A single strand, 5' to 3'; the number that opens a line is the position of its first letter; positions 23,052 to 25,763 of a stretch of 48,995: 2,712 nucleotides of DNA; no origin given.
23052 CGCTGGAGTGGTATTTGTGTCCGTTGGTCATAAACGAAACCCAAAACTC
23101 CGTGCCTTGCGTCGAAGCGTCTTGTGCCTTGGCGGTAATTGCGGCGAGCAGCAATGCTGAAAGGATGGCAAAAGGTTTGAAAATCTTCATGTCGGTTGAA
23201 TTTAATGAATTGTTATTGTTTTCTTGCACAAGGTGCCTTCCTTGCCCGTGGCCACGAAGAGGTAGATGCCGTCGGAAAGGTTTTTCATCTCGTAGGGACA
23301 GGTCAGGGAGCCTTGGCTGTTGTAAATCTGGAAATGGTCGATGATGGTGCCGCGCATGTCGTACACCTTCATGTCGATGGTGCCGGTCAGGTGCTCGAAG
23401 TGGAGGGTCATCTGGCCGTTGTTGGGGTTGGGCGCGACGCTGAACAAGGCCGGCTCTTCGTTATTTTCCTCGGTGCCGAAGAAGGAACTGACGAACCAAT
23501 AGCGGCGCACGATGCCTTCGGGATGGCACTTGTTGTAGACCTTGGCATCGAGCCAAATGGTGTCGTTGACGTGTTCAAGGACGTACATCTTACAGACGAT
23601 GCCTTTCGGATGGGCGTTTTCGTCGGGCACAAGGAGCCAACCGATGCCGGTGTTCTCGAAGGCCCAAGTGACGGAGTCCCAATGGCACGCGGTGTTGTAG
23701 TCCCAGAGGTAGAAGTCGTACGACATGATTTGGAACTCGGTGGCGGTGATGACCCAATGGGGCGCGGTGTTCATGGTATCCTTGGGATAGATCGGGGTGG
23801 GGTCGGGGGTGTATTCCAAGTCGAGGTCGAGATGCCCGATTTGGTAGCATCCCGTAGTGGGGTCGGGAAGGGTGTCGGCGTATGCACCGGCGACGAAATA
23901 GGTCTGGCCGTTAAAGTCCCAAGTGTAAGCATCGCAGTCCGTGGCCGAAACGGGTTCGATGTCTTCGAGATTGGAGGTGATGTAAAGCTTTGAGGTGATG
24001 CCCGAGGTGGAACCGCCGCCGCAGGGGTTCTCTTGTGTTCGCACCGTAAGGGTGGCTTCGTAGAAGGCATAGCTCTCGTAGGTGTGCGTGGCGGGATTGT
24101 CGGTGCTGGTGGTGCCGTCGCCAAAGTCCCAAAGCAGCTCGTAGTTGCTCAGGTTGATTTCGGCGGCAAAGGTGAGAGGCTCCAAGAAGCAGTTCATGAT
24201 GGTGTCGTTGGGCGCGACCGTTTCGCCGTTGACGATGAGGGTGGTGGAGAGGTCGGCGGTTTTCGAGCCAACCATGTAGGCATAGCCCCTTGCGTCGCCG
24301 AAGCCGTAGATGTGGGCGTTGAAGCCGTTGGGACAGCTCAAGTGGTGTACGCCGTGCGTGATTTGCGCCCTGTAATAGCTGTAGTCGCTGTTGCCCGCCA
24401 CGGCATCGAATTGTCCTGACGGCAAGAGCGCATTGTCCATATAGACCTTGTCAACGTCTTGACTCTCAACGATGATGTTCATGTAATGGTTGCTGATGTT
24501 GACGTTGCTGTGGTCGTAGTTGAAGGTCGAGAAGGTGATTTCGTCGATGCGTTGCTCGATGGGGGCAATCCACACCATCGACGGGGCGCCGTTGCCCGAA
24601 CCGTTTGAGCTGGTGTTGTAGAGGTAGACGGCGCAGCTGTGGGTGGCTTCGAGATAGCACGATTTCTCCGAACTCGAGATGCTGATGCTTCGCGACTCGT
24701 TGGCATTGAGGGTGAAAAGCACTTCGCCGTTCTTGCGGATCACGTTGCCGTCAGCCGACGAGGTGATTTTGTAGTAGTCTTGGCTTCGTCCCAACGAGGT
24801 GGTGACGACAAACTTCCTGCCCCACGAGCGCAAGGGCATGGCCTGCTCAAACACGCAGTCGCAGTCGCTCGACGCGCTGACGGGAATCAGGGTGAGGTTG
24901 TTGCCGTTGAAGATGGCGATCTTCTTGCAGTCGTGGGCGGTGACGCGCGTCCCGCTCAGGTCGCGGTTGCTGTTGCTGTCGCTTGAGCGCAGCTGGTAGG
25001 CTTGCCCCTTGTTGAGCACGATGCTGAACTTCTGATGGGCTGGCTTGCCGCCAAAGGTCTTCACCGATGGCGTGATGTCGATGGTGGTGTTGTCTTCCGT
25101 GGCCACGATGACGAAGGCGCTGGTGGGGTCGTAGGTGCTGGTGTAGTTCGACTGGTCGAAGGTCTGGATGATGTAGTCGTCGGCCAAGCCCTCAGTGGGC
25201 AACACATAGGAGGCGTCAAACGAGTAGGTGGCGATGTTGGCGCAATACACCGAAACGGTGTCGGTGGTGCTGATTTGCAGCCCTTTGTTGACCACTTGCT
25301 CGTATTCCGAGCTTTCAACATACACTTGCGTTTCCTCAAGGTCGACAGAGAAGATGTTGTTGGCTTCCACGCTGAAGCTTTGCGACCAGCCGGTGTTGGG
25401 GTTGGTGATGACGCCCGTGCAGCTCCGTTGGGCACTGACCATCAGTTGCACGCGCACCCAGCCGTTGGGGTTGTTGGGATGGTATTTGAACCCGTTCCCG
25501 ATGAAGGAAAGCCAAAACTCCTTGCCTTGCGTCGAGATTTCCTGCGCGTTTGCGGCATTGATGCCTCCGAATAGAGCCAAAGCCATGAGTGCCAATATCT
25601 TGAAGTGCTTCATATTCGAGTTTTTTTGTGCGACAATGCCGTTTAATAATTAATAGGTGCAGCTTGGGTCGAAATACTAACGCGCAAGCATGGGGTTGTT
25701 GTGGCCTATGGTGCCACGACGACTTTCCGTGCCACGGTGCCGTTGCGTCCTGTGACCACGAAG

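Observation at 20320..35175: Five co-oriented giant T9SS cargo genes in an alternating B-A-B-A-A architecture, apparently one 14.9-kb operon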

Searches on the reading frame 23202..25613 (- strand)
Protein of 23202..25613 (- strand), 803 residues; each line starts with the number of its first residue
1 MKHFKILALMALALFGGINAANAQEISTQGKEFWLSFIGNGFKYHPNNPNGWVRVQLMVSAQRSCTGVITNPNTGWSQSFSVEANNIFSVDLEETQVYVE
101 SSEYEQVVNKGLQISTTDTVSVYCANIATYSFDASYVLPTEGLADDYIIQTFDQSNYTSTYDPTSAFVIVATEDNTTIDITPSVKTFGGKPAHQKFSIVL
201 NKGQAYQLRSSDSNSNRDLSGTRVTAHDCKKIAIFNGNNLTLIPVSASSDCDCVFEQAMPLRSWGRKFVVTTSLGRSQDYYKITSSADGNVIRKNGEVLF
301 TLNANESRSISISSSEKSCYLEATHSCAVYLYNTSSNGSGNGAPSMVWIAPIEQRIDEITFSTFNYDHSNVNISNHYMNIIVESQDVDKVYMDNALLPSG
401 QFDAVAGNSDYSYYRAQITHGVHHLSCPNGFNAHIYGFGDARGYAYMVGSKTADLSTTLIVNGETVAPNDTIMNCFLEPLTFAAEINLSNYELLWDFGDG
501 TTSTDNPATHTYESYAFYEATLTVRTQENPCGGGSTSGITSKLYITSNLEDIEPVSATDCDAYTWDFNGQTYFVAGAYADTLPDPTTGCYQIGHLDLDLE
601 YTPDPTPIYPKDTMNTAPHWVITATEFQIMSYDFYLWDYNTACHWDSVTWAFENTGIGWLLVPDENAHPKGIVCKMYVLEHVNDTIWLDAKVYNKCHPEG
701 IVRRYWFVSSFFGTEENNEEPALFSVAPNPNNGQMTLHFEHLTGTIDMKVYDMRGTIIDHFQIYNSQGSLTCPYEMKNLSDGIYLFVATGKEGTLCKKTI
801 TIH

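Call 4: search_protein_families(library=pfam, proteins=[window:23202-25613:-], max_evalue=0.01)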
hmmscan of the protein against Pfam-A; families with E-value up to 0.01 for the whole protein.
window:23202-25613:- (803 aa): 4 families
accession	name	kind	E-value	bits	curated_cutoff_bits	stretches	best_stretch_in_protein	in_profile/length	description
PF17517.7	IgGFc_binding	-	2.6e-61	207.9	25.6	1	133-437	1-297/297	IgGFc binding protein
PF18911.6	PKD_4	-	2.7e-09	37.4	27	1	492-529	36-73/85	PKD domain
PF18962.6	Por_Secre_tail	-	2.3e-08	34.6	27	1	728-800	3-74/75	Secretion system C-terminal sorting domain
PF00801.26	PKD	-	3.7e-08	33.7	23.5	1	479-525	16-66/80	PKD domain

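Call 11: search_protein_families(library=ncbifam, proteins=[window:23202-25613:-], max_evalue=0.01)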
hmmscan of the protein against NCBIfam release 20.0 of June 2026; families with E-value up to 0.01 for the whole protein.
window:23202-25613:- (803 aa): 1 family
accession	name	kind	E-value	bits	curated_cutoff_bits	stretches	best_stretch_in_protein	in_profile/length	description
TIGR04183.1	Por_Secre_tail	domain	1e-05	25.4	23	1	726-798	1-68/72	T9SS type A sorting domain-containing protein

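Call 19: find_homologous_proteins(query=window:23202-25613:-, max_evalue=0.00001)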
Query window:23202-25613:- (803 aa): 898 proteins with E <= 0.00001 among 8000 candidates; the best 120 are listed.
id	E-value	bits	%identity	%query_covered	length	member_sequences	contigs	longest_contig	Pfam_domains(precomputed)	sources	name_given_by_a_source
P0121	0.0e+0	1868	99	100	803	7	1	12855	PF00801.27,PF17517.8,PF18962.8,PF18911.7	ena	-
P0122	0.0e+0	1230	74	68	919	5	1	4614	PF17517.8,PF18962.8,PF18911.7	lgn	-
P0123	0.0e+0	1211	74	68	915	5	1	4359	PF17517.8,PF18962.8,PF18911.7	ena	-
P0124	0.0e+0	1207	77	63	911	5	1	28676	PF17517.8,PF18962.8,PF18911.7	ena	-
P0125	0.0e+0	1195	75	67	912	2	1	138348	PF17517.8,PF18962.8,PF18911.7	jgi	jgi:hypothetical protein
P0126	0.0e+0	1192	73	68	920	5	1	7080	PF17517.8,PF18962.8,PF18911.7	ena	-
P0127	0.0e+0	1189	74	66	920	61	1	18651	PF17517.8,PF18962.8,PF18911.7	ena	-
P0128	0.0e+0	1185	60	100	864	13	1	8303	PF17517.8,PF18911.7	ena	-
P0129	0.0e+0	1184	73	68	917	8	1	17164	PF17517.8,PF18962.8,PF18911.7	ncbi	-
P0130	0.0e+0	1179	73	66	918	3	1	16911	PF00801.27,PF17517.8,PF18962.8,PF18911.7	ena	-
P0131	0.0e+0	1178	79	63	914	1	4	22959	PF17517.8,PF18962.8,PF18911.7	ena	-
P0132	0.0e+0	1178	73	66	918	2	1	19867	PF00801.27,PF17517.8,PF18962.8,PF18911.7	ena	-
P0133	0.0e+0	1176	73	66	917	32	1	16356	PF00801.27,PF17517.8,PF18962.8,PF18911.7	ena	-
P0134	0.0e+0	1174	72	68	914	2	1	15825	PF17517.8,PF18962.8,PF18911.7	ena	-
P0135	0.0e+0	1173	73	68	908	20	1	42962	PF17517.8,PF18962.8,PF18911.7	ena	-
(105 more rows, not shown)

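Call 24: search_solved_structures(query=A1, max_evalue=0.01)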
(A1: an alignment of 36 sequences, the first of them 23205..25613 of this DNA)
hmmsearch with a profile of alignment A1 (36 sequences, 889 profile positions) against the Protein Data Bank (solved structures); distinct sequences matched with E-value up to 0.01: 15.
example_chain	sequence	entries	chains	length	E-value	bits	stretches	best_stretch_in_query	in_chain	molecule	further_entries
9lqj_A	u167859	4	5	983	3.8e-09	38.3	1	475-536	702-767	Collagenase ColH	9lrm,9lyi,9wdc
9lrk_A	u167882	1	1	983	3.8e-09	38.3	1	475-536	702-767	Collagenase ColH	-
1l0q_A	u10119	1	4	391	1.1e-06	30.2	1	484-528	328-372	Surface layer protein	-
4u6t_A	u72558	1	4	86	1.9e-06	29.4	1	470-536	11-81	ColH protein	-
4u7k_A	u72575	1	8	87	2e-06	29.4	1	470-536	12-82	ColH protein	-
4jrw_A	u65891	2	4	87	2.2e-06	29.2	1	493-534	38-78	Collagenase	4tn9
2y72_A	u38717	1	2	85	2.3e-06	29.1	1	493-533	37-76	COLLAGENASE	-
4aqo_A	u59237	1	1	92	2.8e-06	28.9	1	493-533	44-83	COLLAGENASE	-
9whd_A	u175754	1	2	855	6.9e-06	27.6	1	807-881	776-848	GH167 glycoside hydrolase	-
4l9d_A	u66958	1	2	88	6.3e-05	24.4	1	492-534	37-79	Protease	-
2y3u_A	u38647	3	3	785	7.4e-05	24.1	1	493-531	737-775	COLLAGENASE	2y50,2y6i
2c26_A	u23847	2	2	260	0.00015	23.1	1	492-573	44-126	ENDOGLUCANASE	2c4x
8glk_D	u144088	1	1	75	0.00045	21.5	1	810-887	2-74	Endonuclease I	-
6aem_A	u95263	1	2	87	0.00072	20.9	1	492-538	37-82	PKD domain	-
4jgu_A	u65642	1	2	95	0.0056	17.9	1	493-528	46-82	ColH protein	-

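Call 26: find_related_loci(query=A1, collection=genome_contigs, flank=10000)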
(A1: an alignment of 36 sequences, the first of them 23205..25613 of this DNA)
Query A1 (803 aa) in genome_contigs; peptide patterns used: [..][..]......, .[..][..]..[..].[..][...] (x = any residue, [..] = any of these).
186 stretches matched a pattern; 166 encode a relative of the query (tblastn E <= 1e-3); the best 80 are kept; 68 distinct loci.
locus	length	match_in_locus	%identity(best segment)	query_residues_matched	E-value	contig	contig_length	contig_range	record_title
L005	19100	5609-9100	60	1-800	0e+0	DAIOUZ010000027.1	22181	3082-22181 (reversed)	MAG TPA_asm: Candidatus Limiplasma sp. isolate CTOTU17551 NODE_404_length_22181_cov_2.736464, whole genome shotgun seque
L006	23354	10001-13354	59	1-803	0e+0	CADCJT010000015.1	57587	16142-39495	MAG: uncultured Bacteroidia bacterium isolate RUG14714 genome assembly, contig: RUG14714_asm_15, whole genome shotgun se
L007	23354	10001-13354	59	1-803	0e+0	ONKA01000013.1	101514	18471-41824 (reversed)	uncultured Bacteroidales bacterium isolate RUG382 genome assembly, contig: scaffold_156, whole genome shotgun sequence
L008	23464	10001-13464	58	1-802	0e+0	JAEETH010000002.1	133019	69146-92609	MAG: Bacteroidales bacterium isolate Tb.RUG.400 NODE_191_length_133019_cov_10.568356, whole genome shotgun sequence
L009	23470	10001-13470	57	1-802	0e+0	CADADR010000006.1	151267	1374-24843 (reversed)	MAG: uncultured Bacteroidia bacterium isolate RUG13196 genome assembly, contig: RUG13196_asm_6, whole genome shotgun seq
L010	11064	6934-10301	61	21-803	0e+0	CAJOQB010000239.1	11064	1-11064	uncultured Bacteroidales bacterium isolate Rumen_Coassembly_mag_2235 genome assembly, contig: k87_34415325, whole genome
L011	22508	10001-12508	56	23-800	0e+0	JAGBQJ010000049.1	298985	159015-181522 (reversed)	MAG: Bacteroidales bacterium isolate RGIG9351 Yak_Abomasum-5__c366325, whole genome shotgun sequence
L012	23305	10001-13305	55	1-800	0e+0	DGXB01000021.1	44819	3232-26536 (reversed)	MAG TPA_asm: Bacteroidales bacterium UBA4243 UBA4243_contig_18404, whole genome shotgun sequence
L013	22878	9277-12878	74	1-803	0e+0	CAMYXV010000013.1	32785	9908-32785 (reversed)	MAG TPA_asm: uncultured Bacteroidales bacterium isolate SRR10912534_bin.11_metaWRAP_v1.3_MAG genome assembly, contig: ER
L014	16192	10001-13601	73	1-803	0e+0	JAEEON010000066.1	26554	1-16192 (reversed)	MAG: Bacteroidales bacterium isolate Tb.RUG.288 NODE_5391993_length_26554_cov_2.318538, whole genome shotgun sequence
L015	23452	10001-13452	57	1-802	0e+0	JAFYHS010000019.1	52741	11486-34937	MAG: Bacteroidales bacterium isolate RGIG7101 Water_buffalos_Abomasum-1__c55, whole genome shotgun sequence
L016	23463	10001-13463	52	5-800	0e+0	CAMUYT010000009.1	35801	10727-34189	MAG TPA_asm: uncultured Bacteroidales bacterium isolate SRR8387720_bin.72_metaWRAP_v1.3_MAG genome assembly, contig: ERZ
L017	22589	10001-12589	45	1-800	0e+0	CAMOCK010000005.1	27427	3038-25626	MAG: uncultured Bacteroidales bacterium isolate SRR873609_bin.150_metaWRAP_v1.3_MAG genome assembly, contig: ERZ1756109_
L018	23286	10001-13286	48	5-801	0e+0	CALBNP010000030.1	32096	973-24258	MAG TPA_asm: uncultured Bacteroidales bacterium isolate SRR6425747_bin.106_CONCOCT_v1.1_MAG genome assembly, contig: ERZ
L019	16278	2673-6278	64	1-802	0e+0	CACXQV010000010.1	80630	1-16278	MAG: uncultured Bacteroidia bacterium isolate RUG11511 genome assembly, contig: RUG11511_asm_10, whole genome shotgun se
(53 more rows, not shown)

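Call 32: predict_structure(alignment_id=A1)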
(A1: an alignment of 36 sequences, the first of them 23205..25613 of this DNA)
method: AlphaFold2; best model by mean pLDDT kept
length: 803 residues; sequences in the alignment: 36
mean_pLDDT: 80.7   pTM: 0.59
mean pLDDT of the five models: 80.7, 80.1, 79.7, 79.4, 75.3
residues with pLDDT >= 90: 218; 70-90: 429; 50-70: 128; < 50: 28
segments of 3 or more residues with pLDDT < 50: 17-25, 532-536, 712-720
pLDDT, mean of each block of 10 residues (from residue 1): 73 63 54 81 57 79 91 94 87 80 83 93 79 82 88 65 78 95 91 94 92 78 87 76 56 71 88 82 86 94 89 89 89 62 73 84 74 83 94 93 94 93 88 82 73 66 75 83 73 88 91 86 69 48 77 81 87 87 72 86 89 70 68 88 85 87 86 88 86 89 85 42 73 78 90 80 87 83 83 79 65
secondary structure, 60 per line:
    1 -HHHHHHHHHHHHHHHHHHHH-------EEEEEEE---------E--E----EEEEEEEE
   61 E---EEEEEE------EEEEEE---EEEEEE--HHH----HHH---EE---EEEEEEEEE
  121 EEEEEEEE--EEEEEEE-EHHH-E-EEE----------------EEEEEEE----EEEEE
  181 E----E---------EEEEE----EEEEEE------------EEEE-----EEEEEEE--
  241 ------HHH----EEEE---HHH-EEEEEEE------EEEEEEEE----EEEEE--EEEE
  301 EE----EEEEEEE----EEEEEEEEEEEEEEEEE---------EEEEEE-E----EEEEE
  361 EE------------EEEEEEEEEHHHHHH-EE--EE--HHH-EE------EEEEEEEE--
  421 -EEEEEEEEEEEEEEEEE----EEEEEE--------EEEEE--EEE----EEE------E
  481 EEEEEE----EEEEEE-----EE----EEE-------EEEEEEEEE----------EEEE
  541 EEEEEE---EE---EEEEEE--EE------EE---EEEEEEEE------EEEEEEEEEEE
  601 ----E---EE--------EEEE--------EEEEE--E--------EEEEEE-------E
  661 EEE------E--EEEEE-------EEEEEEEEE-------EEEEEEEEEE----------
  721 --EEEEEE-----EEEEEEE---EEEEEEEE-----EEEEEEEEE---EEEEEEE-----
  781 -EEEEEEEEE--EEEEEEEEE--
elements in order (helices of 4 or more, strands of 3 or more residues): H2-21 E29-35 E53-61 E65-70 E77-82 E86-91 E112-128 E131-137 E146-148 E165-171 E176-181 E196-200 E205-210 E223-226 E232-238 E254-257 E265-271 E278-285 E290-294 E297-302 E307-313 E318-334 E344-349 E356-362 E375-383 H384-389 E411-418 E422-438 E443-448 E457-461 E464-466 E471-473 E480-486 E491-496 E508-510 E518-526 E537-546 E555-560 E576-583 E590-600 E619-622 E631-635 E647-652 E660-663 E673-677 E685-693 E701-710 E723-728 E734-740 E744-751 E757-765 E769-775 E782-790 E793-801

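Call 37: fold_search(model_id=the predicted structure, library=pdb)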
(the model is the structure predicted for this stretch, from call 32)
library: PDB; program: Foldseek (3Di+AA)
matches with E <= 10: 1816; with E <= 0.001: 119
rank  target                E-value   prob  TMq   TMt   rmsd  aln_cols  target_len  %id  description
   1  9ijj_4G               4.2e-10  1.00  0.14  0.04  51.1       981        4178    8  In situ structure of the central apparatus in mouse sperm axoneme. (released 2025-06-04)
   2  1e07                  9.6e-10  1.00  0.12  0.13  46.0       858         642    9  Model of human carcinoembryonic antigen by homology modelling and curve-fitting to experimental solution scattering data (released 2000-07-04)
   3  9fly_A                6.2e-09  1.00  0.13  0.12  64.6       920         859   11  CryoEM structure of the base (4151-5009) in the grappling hook protein A (GhpA) in the bacterium Aureispira sp. CCB-QB (released 2024-10-16)
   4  9ijj_4H               8.4e-09  1.00  0.15  0.05  53.1      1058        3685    9  In situ structure of the central apparatus in mouse sperm axoneme. (released 2025-06-04)
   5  9ijj_4A               1.3e-08  0.99  0.12  0.05  42.4       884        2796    7  In situ structure of the central apparatus in mouse sperm axoneme. (released 2025-06-04)
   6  3dmk_A                1.5e-08  1.00  0.15  0.15  51.9       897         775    8  Crystal structure of Down Syndrome Cell Adhesion Molecule (DSCAM) isoform 1.30.30, N-terminal eight Ig domains (released 2008-10-07)
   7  7nyc_A                2.8e-08  0.95  0.10  0.06  49.4       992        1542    9  cryoEM structure of 3C9-sMAC (released 2021-10-06)
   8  8uin_A                5.4e-08  0.99  0.09  0.11  50.8       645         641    8  Structure of the C3bBb-albicin complex (released 2024-05-08)
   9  7ptp_A                5.7e-08  0.99  0.09  0.10  31.9       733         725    8  In-situ structure of pentameric S-layer protein (released 2021-12-15)
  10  3b43                  7.8e-08  1.00  0.14  0.19  30.6       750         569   10  I-band fragment I65-I70 from titin (released 2008-01-22)
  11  7qiv_A                8.6e-08  1.00  0.10  0.12  51.0       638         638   10  Structure of human C3b in complex with the EWE nanobody (released 2022-02-16)
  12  7sqc_2B               1.1e-07  0.82  0.08  0.09  38.9       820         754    7  Ciliary C1 central pair apparatus isolated from Chlamydomonas reinhardtii (released 2022-04-13)
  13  9u5z_E                1.2e-07  0.66  0.09  0.06  44.9       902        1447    9  C3 convertases zymogen C4b2 in activation state (released 2026-01-14)
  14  2a73_A                1.3e-07  0.99  0.10  0.12  51.2       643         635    8  Human Complement Component C3 (released 2005-09-27)
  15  7sqc_2A               1.4e-07  0.84  0.09  0.09  38.6       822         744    7  Ciliary C1 central pair apparatus isolated from Chlamydomonas reinhardtii (released 2022-04-13)
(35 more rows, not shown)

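Call 73: find_encoding_contigs(protein=P0121, flank=10000, max_places=3)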
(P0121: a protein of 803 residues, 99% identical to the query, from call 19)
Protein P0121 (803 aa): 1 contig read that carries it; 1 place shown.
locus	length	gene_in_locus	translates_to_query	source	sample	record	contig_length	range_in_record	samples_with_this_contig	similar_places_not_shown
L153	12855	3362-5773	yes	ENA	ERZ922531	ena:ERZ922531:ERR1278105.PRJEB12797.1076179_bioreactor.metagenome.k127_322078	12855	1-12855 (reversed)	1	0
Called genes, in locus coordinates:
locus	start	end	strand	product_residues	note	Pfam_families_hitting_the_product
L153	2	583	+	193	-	?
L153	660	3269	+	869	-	PF00801:PKD, PF18911:PKD_4, PF18962:Por_Secre_tail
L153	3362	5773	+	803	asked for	PF17517:IgGFc_binding, PF00801:PKD (weak), PF18911:PKD_4, PF18962:Por_Secre_tail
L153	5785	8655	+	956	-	PF17517:IgGFc_binding, PF00801:PKD (weak), PF18911:PKD_4, PF18962:Por_Secre_tail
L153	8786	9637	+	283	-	-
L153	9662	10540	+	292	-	PF13568:OMP_b-brl_2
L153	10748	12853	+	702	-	?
